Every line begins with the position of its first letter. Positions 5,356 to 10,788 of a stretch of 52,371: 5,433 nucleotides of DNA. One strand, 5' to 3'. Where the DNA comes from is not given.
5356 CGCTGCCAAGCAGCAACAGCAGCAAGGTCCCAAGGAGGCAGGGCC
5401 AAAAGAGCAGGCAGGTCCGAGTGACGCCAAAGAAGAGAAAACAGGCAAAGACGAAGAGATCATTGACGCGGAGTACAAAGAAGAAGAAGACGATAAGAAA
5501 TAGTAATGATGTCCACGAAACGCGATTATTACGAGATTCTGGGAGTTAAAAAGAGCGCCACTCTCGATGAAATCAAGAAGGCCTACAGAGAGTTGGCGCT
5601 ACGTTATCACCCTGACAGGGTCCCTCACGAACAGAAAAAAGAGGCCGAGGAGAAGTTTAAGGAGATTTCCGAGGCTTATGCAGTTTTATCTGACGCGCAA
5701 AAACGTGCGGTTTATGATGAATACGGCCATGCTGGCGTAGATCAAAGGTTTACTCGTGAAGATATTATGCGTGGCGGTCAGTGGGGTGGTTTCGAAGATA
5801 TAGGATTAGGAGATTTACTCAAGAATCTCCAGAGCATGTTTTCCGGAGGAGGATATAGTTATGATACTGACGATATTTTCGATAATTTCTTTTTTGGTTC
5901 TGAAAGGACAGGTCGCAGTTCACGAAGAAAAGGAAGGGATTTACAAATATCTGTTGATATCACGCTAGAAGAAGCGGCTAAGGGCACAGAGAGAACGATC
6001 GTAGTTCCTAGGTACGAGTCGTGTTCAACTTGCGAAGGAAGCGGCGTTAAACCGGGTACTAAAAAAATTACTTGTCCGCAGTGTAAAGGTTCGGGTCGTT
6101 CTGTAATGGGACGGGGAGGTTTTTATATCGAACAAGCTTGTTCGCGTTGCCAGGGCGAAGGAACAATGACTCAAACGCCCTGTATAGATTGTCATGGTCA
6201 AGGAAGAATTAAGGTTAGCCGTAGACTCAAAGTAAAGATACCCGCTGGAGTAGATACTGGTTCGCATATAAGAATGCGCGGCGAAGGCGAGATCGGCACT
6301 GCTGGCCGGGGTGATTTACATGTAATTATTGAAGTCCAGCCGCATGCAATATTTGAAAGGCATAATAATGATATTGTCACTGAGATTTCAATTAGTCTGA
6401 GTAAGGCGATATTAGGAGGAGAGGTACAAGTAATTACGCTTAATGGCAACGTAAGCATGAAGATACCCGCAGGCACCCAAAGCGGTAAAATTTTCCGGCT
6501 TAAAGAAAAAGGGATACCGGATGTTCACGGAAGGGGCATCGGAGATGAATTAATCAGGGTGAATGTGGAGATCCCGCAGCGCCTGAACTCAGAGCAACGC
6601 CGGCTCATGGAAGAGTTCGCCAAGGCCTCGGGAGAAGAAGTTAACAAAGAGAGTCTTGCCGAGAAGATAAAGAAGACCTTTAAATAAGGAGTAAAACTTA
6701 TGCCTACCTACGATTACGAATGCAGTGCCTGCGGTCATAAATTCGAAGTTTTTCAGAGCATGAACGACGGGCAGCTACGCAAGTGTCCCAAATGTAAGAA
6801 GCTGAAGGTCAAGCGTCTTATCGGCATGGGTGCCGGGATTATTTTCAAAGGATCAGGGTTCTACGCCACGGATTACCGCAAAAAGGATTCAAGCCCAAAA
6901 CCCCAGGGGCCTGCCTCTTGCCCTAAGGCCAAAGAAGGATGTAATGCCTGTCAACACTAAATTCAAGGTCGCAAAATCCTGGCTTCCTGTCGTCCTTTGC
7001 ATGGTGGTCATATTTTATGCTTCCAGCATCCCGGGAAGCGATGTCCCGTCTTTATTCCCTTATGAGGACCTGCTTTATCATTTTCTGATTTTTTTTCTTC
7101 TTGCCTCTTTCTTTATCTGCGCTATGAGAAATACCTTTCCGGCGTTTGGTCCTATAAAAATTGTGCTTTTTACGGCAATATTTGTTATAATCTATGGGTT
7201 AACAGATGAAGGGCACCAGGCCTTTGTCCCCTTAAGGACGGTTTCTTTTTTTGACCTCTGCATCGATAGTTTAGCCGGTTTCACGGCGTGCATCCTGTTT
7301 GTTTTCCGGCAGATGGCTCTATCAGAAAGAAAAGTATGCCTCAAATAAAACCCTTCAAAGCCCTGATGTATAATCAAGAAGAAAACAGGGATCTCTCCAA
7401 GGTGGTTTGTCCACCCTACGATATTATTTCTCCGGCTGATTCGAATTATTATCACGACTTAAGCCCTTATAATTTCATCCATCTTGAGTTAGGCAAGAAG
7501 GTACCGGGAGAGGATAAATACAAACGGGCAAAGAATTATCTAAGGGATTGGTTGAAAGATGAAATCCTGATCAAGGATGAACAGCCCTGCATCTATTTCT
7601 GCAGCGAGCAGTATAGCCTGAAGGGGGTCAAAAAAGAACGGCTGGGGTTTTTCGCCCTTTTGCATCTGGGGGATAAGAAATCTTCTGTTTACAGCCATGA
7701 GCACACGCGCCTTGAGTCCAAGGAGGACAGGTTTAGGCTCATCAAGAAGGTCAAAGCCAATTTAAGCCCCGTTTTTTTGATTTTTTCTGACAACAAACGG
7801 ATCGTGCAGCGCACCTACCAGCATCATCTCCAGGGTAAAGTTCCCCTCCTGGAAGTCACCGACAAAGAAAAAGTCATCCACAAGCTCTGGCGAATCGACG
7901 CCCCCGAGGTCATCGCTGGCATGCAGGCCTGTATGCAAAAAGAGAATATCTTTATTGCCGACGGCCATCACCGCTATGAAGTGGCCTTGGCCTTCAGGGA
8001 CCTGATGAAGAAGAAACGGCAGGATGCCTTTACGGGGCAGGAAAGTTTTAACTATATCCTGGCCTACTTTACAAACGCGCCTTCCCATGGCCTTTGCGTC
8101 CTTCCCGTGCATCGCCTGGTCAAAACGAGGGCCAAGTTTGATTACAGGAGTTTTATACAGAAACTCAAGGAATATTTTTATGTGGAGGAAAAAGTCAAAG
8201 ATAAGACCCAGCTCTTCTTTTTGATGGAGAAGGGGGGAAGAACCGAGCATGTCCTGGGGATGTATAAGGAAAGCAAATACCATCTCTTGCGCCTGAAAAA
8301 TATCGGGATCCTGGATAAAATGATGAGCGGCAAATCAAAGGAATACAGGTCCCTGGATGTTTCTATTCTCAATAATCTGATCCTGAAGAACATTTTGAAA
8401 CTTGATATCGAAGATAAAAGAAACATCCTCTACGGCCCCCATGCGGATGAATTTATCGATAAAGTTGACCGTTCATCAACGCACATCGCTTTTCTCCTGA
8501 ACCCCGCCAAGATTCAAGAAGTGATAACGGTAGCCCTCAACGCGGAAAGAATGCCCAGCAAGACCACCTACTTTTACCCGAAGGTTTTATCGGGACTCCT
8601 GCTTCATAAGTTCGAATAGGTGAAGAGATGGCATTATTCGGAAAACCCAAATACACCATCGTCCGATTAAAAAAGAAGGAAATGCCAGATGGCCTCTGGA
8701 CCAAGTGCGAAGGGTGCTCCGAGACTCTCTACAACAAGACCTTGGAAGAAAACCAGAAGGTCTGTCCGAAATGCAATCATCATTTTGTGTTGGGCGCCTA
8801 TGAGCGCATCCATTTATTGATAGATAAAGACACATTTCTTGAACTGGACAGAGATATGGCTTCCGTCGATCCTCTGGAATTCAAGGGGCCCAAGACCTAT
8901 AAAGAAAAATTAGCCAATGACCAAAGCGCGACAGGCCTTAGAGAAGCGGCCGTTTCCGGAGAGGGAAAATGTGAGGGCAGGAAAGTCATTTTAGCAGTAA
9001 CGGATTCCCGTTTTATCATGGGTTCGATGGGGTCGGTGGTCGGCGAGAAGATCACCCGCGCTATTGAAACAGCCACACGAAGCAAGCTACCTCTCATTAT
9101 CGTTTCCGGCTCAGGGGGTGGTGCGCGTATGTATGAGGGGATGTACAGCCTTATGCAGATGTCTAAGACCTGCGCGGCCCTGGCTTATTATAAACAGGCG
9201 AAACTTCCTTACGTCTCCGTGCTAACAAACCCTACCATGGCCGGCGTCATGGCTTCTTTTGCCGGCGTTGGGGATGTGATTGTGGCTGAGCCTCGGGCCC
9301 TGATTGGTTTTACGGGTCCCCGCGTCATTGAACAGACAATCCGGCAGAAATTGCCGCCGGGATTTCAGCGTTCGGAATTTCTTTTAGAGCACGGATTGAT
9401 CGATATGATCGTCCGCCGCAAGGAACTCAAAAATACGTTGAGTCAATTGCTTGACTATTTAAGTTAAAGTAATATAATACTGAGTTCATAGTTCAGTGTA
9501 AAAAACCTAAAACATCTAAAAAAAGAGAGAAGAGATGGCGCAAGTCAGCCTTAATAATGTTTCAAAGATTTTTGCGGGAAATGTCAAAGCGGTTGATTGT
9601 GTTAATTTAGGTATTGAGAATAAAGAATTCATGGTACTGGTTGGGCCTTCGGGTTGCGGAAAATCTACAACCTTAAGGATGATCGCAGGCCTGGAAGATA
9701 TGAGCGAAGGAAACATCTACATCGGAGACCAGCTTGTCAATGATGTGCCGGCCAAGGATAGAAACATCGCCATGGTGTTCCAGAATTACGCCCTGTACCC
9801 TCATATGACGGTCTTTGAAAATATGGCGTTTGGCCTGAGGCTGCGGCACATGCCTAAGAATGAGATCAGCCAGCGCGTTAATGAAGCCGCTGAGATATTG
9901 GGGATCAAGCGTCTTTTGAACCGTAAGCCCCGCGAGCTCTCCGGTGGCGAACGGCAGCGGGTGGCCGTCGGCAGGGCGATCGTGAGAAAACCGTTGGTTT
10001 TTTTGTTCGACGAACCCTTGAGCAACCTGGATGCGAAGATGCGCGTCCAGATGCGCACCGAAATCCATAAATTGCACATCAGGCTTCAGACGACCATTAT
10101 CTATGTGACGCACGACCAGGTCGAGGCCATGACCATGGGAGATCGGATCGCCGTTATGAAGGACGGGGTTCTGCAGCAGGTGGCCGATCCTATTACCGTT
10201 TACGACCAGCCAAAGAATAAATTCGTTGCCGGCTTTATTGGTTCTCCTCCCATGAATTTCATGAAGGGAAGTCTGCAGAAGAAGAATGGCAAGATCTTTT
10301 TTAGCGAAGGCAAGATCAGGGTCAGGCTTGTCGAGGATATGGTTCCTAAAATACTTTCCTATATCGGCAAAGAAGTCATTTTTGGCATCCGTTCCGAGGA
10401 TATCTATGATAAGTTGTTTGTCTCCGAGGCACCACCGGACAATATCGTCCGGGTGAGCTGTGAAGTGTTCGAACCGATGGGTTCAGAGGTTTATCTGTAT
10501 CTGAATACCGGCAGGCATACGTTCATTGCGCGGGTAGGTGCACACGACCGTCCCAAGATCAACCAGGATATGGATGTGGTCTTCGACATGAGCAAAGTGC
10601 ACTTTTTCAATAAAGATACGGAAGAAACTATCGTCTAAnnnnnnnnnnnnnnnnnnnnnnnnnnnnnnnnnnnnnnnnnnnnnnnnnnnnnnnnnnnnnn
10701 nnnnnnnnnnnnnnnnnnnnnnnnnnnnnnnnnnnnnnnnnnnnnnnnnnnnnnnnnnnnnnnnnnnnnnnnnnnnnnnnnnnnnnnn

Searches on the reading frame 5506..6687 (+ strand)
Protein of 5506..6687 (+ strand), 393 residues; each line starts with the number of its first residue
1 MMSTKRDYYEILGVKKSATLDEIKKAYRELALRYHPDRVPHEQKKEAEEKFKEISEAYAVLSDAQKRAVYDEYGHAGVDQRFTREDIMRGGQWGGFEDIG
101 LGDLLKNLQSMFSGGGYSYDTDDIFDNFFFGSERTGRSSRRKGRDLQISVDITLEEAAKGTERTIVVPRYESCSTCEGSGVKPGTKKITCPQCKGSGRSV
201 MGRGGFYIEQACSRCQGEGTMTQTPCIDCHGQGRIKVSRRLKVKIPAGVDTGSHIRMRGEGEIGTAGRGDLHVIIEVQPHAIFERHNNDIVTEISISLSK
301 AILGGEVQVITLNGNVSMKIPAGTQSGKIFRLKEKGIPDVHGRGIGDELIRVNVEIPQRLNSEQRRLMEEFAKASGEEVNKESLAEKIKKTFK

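Call 78: search_protein_families(library=pfam, proteins=[window:5506-6687:+], max_evalue=0.00001)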
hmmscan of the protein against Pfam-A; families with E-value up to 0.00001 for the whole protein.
window:5506-6687:+ (393 aa): 4 families
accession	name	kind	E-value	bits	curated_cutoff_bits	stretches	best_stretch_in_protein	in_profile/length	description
PF01556.23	DnaJ_C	-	8.4e-46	156.2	26.6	1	147-357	2-152/152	DnaJ C terminal domain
PF00226.36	DnaJ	-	9e-27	93.4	27.8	1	7-71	1-63/63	DnaJ domain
PF00684.25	DnaJ_CXXCXGXG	-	5.6e-12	46.2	32.7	1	173-233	1-65/65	DnaJ central domain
PF15777.11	Anti-TRAP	-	6.8e-06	26.4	32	0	171-197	11-40/59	Tryptophan RNA-binding attenuator protein inhibitory protein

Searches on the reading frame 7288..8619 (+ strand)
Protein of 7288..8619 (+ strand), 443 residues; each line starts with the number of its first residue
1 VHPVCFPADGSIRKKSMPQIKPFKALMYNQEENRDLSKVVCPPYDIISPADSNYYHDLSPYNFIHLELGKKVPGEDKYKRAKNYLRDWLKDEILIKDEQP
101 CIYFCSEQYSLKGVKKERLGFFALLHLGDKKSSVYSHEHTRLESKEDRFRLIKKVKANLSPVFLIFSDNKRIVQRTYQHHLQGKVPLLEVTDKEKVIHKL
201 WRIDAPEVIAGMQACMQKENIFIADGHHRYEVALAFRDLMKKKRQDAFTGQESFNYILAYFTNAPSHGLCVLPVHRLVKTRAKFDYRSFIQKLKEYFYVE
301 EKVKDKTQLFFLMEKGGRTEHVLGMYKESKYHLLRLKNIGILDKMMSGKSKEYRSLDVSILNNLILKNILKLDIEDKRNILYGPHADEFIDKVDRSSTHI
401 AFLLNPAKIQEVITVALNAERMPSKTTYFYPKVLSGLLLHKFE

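Call 78: search_protein_families(library=pfam, proteins=[window:7288-8619:+], max_evalue=0.00001)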
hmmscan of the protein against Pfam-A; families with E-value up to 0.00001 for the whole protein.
window:7288-8619:+ (443 aa): 1 family
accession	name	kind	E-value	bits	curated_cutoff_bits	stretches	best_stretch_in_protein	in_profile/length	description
PF06245.16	DUF1015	-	7.6e-85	285.1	25.8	1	20-359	1-325/325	Protein of unknown function (DUF1015)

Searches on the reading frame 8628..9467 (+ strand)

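Call 78: search_protein_families(library=pfam, proteins=[window:8628-9467:+], max_evalue=0.00001)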
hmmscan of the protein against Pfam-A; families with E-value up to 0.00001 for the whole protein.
window:8628-9467:+ (279 aa): 2 families
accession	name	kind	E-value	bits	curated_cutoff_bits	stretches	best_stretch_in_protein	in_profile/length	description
PF01039.27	Carboxyl_trans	-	6.6e-19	68.3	22.3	1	57-237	10-176/493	Carboxyl transferase domain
PF17848.7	Zn_ribbon_ACC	-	7.9e-11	42.4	24.5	1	24-49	1-26/26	Acetyl-CoA carboxylase zinc finger domain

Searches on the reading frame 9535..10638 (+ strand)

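Call 78: search_protein_families(library=pfam, proteins=[window:9535-10638:+], max_evalue=0.00001)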
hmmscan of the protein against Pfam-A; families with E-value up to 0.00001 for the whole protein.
window:9535-10638:+ (367 aa): 3 families
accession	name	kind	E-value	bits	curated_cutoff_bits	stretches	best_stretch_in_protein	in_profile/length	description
PF00005.33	ABC_tran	-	1.1e-32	114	25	1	22-162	3-136/137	ABC transporter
PF17912.7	OB_MalK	-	3.2e-13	50.8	27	1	236-290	1-53/53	MalK OB fold domain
PF02463.25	SMC_N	-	9.6e-07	28.9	40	1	29-211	23-217/220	RecF/RecN/SMC N terminal domain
